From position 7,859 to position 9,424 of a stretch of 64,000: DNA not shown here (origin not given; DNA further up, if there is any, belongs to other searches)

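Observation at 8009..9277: Second GDH paralog has lost two conserved substrate-binding/catalytic lysines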

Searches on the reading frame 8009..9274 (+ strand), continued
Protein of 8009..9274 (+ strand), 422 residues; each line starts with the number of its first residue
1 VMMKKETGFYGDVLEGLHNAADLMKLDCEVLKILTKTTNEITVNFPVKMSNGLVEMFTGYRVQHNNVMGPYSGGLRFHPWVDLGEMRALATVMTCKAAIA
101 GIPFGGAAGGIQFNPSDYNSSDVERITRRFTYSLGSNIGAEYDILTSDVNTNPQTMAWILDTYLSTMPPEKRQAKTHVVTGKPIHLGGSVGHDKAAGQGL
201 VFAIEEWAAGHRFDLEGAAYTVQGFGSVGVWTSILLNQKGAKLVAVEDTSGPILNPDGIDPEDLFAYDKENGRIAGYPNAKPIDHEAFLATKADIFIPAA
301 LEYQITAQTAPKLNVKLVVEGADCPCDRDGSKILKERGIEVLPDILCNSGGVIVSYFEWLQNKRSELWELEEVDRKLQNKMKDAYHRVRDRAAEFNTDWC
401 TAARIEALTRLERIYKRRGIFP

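Call 55: predict_structure(alignment_id=A1)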
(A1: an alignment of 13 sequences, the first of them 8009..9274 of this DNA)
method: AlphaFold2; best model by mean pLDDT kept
length: 422 residues; sequences in the alignment: 13
mean_pLDDT: 48.9   pTM: 0.47
mean pLDDT of the five models: 48.9, 48.9, 44.9, 38.9, 37.9
residues with pLDDT >= 90: 28; 70-90: 77; 50-70: 65; < 50: 252
segments of 3 or more residues with pLDDT < 50: 1-14, 30-191, 300-334, 338-369, 417-422
pLDDT, mean of each block of 10 residues (from residue 1): 35 51 58 37 25 26 24 24 33 28 23 30 30 24 27 33 34 29 28 61 75 84 74 88 87 92 89 88 82 71 35 30 34 48 38 35 41 62 70 70 58 46 39
secondary structure, 60 per line:
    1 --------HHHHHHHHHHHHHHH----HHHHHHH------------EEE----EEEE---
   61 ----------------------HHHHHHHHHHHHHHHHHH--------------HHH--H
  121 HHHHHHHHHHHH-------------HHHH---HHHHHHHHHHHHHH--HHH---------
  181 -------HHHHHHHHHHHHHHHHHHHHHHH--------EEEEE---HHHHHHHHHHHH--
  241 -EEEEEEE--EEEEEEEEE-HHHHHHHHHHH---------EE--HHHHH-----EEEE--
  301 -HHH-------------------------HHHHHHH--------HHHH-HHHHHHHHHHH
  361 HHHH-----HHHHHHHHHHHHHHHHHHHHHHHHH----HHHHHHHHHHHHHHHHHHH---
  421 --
elements in order: H9-23 H28-34 E47-49 E54-57 H83-100 H120-132 H146-149 H153-166 H188-210 E219-223 H227-238 E242-248 E251-259 H261-271 H285-289 E295-298 H330-336 H345-348 H350-364 H370-394 H399-417
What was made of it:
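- Tried and rejected: Structure prediction: the AlphaFold2 model of GDH2 from the 13-sequence alignment A1 was unusable (mean pLDDT 48.9, call 55).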

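Call 65: find_encoding_contigs(protein=P0038, flank=3000, max_places=2)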
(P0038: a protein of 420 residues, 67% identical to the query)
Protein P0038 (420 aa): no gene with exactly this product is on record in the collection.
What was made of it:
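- Tried and rejected: Exact-sequence lookup of P0038 for provenance: it found nothing (call 65).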
